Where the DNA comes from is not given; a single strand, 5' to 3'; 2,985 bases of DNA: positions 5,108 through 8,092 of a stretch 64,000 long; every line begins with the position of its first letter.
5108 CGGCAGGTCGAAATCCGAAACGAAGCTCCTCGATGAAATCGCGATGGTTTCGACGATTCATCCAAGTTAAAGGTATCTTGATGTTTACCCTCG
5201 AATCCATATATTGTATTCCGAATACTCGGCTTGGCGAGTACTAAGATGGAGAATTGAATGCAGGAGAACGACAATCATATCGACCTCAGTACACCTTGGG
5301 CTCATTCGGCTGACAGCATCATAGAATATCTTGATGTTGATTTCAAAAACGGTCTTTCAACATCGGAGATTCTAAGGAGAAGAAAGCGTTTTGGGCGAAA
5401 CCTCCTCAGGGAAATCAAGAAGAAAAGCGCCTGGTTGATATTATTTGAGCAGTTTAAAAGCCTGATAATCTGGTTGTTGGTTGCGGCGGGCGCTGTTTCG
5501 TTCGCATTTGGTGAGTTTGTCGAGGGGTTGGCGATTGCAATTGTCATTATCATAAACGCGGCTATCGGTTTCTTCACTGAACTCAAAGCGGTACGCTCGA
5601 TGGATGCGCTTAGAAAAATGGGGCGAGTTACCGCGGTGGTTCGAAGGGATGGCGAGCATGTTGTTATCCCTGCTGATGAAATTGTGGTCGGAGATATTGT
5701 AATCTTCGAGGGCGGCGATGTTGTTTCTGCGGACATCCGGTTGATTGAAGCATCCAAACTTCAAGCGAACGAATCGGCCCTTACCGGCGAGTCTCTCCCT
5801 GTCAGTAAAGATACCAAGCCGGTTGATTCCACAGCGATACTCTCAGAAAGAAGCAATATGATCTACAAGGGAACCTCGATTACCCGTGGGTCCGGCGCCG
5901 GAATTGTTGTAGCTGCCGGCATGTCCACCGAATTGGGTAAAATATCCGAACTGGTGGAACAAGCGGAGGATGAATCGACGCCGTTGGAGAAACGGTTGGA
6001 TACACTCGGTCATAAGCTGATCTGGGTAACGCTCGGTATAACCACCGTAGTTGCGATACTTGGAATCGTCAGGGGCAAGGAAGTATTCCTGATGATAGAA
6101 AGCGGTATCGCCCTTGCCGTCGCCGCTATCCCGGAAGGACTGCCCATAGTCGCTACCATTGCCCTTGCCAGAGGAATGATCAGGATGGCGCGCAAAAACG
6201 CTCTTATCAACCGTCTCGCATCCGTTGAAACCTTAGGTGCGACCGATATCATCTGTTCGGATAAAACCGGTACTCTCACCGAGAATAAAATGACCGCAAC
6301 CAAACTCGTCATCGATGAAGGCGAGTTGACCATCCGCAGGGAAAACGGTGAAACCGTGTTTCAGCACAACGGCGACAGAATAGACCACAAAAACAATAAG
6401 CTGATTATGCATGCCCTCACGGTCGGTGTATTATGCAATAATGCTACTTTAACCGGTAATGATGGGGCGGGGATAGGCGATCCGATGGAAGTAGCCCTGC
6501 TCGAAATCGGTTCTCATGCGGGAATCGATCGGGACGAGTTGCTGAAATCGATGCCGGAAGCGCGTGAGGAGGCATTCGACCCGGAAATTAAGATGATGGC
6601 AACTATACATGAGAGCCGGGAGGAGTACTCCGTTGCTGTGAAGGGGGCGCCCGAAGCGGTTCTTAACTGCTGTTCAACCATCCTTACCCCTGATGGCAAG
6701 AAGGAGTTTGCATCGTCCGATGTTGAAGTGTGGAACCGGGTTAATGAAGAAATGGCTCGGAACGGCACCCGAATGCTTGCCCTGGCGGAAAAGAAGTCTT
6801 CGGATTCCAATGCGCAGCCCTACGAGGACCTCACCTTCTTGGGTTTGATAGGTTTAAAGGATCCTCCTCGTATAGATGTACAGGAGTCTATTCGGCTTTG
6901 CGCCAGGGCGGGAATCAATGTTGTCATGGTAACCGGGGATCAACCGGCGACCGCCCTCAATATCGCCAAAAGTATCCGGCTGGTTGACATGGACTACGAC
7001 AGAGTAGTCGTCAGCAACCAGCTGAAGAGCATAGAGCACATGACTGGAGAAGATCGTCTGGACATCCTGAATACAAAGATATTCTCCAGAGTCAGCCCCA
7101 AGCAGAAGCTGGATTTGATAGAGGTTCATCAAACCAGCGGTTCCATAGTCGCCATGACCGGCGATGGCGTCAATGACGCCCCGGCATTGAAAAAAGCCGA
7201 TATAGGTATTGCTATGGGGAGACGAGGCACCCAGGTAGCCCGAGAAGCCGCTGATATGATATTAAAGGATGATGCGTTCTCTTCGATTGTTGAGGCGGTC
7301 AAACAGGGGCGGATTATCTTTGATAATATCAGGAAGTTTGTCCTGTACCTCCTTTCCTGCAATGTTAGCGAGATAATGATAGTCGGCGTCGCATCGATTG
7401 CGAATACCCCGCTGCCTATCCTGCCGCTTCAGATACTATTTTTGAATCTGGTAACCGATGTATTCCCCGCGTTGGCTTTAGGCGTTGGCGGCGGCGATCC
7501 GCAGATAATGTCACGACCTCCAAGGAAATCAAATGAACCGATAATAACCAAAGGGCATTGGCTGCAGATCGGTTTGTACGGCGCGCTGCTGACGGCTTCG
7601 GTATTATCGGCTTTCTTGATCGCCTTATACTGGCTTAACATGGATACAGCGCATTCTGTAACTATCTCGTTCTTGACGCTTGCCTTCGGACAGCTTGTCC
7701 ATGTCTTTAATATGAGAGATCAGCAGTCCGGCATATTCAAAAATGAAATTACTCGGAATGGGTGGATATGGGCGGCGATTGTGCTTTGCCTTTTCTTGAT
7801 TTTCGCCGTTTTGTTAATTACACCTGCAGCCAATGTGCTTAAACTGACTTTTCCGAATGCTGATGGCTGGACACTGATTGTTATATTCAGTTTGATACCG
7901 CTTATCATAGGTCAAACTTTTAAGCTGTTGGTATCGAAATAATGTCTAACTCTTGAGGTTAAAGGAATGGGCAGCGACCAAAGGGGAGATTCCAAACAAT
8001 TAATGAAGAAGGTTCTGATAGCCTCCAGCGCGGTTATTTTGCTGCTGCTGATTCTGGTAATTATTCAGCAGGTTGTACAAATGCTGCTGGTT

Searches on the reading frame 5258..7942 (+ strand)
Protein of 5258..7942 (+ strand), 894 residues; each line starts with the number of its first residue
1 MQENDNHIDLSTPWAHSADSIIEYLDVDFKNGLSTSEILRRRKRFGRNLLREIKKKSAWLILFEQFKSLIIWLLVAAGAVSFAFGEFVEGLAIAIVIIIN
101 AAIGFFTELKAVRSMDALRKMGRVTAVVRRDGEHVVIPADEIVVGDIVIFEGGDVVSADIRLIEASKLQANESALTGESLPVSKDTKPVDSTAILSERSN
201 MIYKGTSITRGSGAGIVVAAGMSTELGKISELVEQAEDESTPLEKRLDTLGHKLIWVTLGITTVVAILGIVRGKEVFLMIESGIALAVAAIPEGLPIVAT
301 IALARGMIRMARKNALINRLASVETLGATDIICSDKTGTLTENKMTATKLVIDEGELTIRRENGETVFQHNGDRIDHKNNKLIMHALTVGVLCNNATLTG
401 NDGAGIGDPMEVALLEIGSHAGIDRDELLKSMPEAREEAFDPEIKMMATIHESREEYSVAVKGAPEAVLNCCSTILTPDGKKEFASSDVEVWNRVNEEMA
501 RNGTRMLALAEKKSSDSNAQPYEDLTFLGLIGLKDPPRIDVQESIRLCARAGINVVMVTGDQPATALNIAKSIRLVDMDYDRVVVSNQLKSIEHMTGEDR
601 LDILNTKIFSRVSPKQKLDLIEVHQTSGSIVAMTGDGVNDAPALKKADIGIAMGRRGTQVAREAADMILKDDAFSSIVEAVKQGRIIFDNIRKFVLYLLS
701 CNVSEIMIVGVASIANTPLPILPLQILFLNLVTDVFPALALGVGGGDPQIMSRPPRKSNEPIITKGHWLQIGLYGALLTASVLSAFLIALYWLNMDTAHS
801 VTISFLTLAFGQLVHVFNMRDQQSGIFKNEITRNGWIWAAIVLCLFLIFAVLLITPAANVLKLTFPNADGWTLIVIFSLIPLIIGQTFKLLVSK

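Call 68: search_protein_families(library=pfam, proteins=[window:5258-7942:+], max_evalue=0.00001)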
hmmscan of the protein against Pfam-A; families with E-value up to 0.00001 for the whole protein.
window:5258-7942:+ (894 aa): 5 families
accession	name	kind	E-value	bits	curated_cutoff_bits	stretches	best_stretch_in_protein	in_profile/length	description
PF00122.25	E1-E2_ATPase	-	2.2e-52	177.7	28.1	1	123-313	4-181/181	E1-E2 ATPase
PF00689.26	Cation_ATPase_C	-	2.5e-44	151.6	27.3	1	718-891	1-175/175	Cation transporting ATPase, C-terminus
PF00690.31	Cation_ATPase_N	-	3.5e-19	68.6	20.4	1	14-81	2-69/69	Cation transporter/ATPase, N-terminus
PF13246.12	Cation_ATPase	-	3.8e-16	59.3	21.7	1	391-475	1-91/91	Cation transport ATPase (P-type)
PF00702.32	Hydrolase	-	8.7e-14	52.8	26.4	1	330-648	2-191/191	haloacid dehalogenase-like hydrolase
